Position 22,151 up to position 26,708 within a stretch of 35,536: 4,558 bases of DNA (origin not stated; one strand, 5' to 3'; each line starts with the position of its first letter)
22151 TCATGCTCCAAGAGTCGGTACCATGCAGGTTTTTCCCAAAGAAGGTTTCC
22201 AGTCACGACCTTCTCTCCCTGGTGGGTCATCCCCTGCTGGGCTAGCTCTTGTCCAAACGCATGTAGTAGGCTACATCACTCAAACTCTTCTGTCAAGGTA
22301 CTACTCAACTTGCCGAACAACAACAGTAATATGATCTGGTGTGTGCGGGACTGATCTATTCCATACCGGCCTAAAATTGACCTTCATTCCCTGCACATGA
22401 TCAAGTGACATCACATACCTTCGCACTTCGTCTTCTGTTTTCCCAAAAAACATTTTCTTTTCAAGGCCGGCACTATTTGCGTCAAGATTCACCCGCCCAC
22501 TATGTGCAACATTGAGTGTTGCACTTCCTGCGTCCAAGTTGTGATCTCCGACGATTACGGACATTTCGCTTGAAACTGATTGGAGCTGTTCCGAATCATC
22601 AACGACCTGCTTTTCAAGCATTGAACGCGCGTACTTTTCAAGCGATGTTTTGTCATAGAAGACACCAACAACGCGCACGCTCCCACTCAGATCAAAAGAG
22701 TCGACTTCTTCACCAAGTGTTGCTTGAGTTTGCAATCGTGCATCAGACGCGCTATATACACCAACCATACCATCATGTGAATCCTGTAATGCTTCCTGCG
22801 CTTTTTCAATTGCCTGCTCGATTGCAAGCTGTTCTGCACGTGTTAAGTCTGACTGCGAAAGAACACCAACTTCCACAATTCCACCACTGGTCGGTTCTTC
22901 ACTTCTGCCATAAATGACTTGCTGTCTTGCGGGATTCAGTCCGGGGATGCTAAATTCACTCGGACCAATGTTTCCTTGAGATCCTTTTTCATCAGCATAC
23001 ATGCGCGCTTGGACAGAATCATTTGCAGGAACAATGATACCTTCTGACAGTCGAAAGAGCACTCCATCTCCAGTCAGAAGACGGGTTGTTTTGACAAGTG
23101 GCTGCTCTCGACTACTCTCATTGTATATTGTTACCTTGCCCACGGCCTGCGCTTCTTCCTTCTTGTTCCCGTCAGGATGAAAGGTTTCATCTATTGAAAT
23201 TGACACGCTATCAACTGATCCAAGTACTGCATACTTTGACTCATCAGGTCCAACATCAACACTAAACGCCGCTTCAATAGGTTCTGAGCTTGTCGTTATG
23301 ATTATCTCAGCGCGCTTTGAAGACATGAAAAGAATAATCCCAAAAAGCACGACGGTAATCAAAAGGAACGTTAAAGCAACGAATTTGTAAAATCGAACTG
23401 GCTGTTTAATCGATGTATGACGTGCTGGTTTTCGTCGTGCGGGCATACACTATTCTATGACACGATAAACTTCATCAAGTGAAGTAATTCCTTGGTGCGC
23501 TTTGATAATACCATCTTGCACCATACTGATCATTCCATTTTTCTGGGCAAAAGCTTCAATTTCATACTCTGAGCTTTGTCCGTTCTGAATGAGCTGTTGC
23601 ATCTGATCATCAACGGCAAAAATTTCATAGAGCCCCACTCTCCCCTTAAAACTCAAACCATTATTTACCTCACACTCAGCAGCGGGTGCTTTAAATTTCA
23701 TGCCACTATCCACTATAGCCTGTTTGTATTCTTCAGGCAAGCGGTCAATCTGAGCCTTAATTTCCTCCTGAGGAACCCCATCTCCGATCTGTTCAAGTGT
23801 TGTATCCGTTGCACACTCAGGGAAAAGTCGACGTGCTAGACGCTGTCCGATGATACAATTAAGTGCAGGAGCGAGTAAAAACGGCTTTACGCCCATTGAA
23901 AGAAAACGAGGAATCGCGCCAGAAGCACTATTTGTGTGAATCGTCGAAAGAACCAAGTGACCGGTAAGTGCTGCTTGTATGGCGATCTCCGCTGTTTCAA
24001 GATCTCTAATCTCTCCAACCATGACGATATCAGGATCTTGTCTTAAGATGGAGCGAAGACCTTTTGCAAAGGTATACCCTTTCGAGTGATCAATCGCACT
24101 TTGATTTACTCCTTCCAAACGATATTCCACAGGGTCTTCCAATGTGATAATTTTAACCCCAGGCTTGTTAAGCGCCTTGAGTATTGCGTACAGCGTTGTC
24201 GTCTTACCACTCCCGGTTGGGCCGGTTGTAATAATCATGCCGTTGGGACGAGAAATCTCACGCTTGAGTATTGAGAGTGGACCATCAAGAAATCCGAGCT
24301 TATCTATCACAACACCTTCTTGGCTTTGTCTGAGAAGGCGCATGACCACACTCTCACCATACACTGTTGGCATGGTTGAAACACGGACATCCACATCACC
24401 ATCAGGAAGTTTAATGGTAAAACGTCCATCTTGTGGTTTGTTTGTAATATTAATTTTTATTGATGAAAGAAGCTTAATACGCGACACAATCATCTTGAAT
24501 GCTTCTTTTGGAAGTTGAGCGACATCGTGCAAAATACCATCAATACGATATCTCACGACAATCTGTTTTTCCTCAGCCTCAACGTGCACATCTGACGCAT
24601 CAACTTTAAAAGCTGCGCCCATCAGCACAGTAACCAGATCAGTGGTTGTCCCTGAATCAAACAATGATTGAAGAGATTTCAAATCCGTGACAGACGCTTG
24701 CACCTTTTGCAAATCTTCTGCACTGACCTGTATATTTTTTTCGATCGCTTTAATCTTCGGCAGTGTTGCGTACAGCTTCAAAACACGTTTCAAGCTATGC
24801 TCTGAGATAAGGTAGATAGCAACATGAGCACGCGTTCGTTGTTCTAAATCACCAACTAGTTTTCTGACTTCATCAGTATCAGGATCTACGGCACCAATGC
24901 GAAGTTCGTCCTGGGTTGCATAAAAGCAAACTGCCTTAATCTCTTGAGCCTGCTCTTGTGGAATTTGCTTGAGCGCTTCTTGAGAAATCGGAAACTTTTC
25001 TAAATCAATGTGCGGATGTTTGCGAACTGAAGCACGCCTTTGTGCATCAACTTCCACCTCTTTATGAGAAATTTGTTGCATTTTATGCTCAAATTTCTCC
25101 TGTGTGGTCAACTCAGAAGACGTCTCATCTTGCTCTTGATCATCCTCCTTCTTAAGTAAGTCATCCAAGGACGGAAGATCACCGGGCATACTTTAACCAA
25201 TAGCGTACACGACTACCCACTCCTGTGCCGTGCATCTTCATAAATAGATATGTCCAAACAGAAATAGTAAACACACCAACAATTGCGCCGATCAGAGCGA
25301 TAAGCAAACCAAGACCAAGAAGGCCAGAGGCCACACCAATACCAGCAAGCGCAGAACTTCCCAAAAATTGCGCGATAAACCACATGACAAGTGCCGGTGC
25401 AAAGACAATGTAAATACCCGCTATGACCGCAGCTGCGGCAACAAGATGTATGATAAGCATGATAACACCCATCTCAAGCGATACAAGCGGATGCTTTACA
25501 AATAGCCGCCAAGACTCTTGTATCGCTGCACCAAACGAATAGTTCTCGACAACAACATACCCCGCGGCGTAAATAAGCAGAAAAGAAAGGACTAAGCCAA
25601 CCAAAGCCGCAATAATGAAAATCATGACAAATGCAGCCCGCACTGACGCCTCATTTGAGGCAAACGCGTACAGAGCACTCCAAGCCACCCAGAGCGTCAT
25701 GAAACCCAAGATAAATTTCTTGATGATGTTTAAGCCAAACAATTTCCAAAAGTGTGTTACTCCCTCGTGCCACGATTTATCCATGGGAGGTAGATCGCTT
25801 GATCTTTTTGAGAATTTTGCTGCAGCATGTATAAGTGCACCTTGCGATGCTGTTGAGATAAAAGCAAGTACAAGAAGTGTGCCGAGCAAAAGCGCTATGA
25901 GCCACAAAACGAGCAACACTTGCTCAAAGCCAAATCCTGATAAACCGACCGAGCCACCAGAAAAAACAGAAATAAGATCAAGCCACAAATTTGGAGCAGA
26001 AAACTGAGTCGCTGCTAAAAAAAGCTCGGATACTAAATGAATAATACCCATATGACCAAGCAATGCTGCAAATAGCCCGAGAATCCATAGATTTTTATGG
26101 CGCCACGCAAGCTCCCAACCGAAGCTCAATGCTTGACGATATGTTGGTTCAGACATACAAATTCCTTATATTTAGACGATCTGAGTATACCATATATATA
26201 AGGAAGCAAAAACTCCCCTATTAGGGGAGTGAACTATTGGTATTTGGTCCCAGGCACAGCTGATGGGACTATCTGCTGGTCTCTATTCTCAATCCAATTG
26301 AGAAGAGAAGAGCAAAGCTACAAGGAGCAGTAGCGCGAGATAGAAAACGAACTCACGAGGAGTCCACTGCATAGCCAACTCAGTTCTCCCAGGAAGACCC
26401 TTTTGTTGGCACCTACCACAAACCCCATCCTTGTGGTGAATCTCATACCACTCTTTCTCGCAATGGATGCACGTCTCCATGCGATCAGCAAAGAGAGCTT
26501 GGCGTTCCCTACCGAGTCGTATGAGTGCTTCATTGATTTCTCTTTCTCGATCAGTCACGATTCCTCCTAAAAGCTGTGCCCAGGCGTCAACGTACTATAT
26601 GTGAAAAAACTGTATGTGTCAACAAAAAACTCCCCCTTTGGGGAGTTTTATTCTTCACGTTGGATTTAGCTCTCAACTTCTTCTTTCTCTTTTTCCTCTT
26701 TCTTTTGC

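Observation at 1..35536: Two translation-initiation styles: leaderless, SD-less native genes versus SD-led cassettes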

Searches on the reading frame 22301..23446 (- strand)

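Call 7: search_protein_families(library=pfam, proteins=[window:22301-23446:-])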
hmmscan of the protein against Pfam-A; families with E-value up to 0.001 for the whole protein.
window:22301-23446:- (381 aa): 0 families

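Call 38: search_protein_families(library=pfam, max_evalue=1, proteins=[window:22301-23446:-])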
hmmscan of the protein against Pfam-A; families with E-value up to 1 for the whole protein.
window:22301-23446:- (381 aa): 1 family
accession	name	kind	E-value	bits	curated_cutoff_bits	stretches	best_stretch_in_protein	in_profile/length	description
PF04865.19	Baseplate_J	-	0.023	14.5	21.1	1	96-160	18-80/255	Baseplate J-like protein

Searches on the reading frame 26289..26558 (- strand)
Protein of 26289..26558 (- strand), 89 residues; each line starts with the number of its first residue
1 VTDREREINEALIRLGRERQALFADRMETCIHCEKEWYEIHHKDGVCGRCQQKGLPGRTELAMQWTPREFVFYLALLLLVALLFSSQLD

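Call 7: search_protein_families(library=pfam, proteins=[window:26289-26558:-])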
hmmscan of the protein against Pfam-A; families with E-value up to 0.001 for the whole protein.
window:26289-26558:- (89 aa): 0 families

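Call 38: search_protein_families(library=pfam, max_evalue=1, proteins=[window:26292-26558:-])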
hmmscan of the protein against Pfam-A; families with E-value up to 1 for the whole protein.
seq(89 aa): 3 families
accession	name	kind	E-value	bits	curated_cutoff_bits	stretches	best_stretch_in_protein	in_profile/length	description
PF10080.14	FtrD-like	-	0.04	14.5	26.3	1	26-53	33-60/101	Membrane iron-sulfur containing protein FtrD-like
PF06347.19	SH3_4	-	0.069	13.4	24.1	1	24-48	23-47/56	Bacterial SH3 domain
PF18912.6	DZR_2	-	0.084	13.2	27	1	29-53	9-30/56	Double zinc ribbon domain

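Call 50: find_homologous_proteins(query=window:26292-26558:-, max_evalue=0.01)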
Query seq(89 aa): 5 candidates shared short words with the query, none scored E <= 0.01.

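Call 83: search_protein_families(library=phrogs, max_evalue=0.01, proteins=[window:26292-26558:-])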
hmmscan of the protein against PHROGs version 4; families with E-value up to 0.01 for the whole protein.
seq(89 aa): 0 families

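Call 84: search_protein_families(library=padloc, max_evalue=0.01, proteins=[window:26292-26558:-])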
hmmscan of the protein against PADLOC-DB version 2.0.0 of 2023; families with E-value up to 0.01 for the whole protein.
seq(89 aa): 0 families
